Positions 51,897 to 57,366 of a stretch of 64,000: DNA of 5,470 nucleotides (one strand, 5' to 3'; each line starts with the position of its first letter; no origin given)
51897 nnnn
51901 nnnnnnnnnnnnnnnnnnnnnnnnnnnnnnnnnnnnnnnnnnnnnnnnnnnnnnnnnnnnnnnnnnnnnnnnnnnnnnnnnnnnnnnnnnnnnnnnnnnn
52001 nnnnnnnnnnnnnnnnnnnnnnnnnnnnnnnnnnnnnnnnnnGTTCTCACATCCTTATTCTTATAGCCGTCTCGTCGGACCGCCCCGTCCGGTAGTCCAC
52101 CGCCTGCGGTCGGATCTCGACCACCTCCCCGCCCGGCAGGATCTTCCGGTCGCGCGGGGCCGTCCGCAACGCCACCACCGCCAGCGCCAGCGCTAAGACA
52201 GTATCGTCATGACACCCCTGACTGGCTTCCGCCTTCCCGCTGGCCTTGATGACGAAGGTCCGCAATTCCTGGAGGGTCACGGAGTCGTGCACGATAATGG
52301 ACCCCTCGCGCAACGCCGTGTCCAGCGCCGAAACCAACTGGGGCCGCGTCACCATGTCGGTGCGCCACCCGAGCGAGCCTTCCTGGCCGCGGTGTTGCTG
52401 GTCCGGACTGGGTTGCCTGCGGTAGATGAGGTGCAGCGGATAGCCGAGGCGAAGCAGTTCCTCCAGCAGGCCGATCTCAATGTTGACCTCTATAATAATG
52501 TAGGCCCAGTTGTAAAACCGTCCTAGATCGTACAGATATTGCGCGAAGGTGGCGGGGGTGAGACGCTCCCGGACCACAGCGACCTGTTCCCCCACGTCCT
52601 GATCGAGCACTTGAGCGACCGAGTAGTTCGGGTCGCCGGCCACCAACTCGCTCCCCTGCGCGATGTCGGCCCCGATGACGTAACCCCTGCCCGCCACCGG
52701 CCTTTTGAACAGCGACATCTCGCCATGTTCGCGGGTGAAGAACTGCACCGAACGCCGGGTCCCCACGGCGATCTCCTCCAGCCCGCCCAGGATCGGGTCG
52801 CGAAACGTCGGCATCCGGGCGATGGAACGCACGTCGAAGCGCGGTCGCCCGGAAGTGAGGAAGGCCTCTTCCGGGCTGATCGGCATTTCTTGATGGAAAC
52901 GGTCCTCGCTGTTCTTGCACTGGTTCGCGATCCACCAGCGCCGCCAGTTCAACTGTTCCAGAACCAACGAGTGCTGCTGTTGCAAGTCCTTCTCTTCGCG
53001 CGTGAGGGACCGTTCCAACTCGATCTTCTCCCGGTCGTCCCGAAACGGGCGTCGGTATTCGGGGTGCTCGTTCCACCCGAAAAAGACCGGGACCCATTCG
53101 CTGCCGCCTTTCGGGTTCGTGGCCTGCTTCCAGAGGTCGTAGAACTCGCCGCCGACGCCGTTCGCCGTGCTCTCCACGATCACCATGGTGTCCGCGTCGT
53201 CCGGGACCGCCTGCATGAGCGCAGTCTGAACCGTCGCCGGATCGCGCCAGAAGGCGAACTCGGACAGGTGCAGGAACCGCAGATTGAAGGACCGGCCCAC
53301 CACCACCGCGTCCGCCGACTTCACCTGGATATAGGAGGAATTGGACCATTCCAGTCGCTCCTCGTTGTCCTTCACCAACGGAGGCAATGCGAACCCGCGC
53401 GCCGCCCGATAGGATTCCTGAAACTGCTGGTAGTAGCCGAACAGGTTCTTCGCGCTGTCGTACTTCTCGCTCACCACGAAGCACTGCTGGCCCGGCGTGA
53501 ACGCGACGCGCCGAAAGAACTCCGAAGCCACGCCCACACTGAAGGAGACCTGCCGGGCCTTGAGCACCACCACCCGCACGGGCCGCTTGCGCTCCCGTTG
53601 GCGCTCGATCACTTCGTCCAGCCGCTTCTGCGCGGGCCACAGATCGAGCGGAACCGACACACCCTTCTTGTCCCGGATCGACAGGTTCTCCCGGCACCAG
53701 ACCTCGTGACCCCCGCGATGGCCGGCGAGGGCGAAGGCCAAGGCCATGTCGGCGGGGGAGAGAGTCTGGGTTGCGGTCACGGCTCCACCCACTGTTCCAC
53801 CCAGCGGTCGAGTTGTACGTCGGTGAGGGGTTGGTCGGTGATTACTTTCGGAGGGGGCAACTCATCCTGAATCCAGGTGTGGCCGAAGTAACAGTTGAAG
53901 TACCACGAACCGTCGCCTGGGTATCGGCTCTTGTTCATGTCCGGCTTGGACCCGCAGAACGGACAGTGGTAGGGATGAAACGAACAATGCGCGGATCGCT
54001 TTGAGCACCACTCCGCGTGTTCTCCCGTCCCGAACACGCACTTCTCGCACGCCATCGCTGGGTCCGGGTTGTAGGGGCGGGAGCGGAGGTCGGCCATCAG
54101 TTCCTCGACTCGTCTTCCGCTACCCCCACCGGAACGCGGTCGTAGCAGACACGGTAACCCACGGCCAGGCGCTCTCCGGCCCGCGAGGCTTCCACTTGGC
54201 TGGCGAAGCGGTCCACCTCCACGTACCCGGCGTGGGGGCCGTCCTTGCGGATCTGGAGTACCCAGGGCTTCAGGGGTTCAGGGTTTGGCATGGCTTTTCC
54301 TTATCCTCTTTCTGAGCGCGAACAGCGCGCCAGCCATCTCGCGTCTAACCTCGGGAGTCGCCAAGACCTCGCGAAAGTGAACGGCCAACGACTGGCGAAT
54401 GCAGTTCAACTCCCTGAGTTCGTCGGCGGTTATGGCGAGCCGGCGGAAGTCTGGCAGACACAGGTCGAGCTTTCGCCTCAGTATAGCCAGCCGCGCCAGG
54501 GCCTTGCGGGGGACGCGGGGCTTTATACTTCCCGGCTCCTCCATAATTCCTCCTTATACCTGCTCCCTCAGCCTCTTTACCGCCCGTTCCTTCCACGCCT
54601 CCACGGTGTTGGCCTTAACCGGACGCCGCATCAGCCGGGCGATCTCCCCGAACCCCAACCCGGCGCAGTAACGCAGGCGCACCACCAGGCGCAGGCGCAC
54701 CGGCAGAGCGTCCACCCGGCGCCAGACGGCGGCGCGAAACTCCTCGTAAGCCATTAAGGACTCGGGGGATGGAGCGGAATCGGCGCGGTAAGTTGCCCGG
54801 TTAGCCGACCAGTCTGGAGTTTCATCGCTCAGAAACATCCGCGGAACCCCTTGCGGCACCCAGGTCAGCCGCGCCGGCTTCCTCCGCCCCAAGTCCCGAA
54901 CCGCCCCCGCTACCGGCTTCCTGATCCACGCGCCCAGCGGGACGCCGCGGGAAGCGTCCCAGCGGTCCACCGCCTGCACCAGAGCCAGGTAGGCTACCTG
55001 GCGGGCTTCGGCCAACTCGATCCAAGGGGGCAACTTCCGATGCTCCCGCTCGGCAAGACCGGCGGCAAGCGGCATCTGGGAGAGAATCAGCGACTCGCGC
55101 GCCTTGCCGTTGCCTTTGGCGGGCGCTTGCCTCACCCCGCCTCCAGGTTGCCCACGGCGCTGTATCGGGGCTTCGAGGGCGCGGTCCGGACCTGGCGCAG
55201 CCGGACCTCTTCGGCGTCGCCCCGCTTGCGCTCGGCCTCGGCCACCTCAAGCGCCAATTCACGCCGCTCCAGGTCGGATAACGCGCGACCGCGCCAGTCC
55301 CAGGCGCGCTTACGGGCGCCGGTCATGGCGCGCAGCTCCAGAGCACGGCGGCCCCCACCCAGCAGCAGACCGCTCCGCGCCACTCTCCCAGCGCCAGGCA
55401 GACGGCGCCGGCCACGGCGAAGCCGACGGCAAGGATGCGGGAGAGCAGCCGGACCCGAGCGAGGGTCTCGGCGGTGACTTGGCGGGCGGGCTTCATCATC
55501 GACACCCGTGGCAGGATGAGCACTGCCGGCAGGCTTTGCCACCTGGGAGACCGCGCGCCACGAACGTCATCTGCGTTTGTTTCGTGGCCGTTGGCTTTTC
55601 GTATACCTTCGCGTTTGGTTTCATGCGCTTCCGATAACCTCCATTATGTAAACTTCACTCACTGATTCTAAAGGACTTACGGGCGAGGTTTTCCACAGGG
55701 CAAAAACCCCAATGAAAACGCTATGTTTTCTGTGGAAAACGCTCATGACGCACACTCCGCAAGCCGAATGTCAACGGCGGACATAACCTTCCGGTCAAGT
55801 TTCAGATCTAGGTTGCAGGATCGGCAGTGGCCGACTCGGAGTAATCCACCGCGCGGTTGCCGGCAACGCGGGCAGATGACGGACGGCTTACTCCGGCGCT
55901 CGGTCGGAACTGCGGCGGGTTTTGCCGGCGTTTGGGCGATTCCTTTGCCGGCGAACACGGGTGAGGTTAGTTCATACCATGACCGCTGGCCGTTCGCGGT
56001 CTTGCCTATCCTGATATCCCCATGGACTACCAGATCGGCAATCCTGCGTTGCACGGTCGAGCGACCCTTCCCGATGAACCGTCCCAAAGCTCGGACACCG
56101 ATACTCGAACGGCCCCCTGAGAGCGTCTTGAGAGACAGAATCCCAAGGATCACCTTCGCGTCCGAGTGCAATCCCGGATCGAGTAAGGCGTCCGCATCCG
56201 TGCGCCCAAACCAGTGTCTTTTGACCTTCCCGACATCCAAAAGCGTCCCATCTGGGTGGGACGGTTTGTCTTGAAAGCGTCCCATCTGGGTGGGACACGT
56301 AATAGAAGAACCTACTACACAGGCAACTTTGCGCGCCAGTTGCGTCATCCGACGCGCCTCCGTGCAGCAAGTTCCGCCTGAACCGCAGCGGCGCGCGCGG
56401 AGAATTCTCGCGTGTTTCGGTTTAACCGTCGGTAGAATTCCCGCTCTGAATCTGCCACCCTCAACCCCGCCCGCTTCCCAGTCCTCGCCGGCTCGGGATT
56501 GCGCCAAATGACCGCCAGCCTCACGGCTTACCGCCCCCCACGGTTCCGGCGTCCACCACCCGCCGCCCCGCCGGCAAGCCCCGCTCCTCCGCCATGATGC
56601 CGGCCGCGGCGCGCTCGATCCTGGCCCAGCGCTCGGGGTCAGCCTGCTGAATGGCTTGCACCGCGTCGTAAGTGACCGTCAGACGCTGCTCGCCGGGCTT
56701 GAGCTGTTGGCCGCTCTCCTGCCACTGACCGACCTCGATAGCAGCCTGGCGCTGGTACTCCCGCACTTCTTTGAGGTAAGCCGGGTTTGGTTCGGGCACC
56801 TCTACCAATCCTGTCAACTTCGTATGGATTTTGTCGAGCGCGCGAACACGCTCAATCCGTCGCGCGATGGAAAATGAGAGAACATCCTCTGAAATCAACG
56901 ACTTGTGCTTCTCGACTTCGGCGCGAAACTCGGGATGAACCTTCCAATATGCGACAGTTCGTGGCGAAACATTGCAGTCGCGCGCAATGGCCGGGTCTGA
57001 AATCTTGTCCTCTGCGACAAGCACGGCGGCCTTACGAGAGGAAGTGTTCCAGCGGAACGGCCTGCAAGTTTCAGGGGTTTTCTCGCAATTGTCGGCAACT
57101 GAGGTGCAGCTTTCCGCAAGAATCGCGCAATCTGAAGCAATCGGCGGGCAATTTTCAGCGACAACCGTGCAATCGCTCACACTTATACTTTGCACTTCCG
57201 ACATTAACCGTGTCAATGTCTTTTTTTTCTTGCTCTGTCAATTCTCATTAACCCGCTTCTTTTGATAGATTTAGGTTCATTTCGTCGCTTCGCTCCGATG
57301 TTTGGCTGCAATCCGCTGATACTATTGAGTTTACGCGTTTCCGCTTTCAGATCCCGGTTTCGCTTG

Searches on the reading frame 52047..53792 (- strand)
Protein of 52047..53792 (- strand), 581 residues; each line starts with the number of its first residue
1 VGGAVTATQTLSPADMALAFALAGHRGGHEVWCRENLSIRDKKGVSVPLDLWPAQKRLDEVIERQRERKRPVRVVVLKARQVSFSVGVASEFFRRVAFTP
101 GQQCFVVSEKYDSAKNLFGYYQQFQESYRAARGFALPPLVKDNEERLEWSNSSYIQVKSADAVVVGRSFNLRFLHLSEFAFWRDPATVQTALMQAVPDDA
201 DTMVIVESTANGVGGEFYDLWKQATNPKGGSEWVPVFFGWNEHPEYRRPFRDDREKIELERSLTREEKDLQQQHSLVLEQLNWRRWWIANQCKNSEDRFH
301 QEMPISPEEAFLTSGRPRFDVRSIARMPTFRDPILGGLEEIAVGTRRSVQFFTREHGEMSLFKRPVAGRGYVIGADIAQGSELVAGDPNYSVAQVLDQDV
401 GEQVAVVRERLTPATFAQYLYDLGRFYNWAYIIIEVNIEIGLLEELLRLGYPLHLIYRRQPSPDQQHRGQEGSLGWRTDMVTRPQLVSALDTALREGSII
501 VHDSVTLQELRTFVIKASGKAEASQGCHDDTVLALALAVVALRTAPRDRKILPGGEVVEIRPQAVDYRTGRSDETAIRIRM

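Call 22: search_protein_families(library=phrogs, proteins=[window:52047-53792:-], max_evalue=0.001)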
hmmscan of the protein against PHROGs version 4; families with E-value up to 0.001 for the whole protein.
window:52047-53792:- (581 aa): 5 families
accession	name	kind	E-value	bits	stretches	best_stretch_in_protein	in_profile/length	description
phrog_2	-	head and packaging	2.8e-31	110.1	1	41-556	257-607/807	terminase large subunit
phrog_38407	-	unknown function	1.8e-26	93.9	1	206-538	5-344/370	-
phrog_24361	-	head and packaging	1.6e-16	61.5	1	416-540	13-136/162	terminase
phrog_26724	-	unknown function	2.9e-08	34.5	1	35-217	18-190/192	-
phrog_5989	-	head and packaging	6.7e-05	23.2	1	35-174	127-257/347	terminase large subunit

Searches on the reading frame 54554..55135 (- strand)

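Call 76: search_protein_families(library=phrogs, proteins=[window:54554-55135:-], max_evalue=0.001)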
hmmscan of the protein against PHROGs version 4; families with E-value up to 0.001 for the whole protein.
window:54554-55135:- (193 aa): 2 families
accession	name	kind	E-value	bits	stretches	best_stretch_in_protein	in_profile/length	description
phrog_1740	-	transcription regulation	1.9e-05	24.4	1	51-192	90-215/567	RNA polymerase sigma factor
phrog_351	-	transcription regulation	0.00031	20.4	0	39-67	531-559/928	RNA polymerase sigma factor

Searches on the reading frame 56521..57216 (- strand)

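Call 76: search_protein_families(library=phrogs, proteins=[window:56521-57216:-], max_evalue=0.001)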
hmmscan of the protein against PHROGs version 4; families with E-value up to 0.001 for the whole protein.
window:56521-57216:- (231 aa): 2 families
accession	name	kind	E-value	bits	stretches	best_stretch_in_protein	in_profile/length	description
phrog_2538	-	head and packaging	8.2e-05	23.7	1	58-107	5-54/129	terminase small subunit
phrog_7676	-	unknown function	0.00038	21.6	1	62-91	8-37/86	-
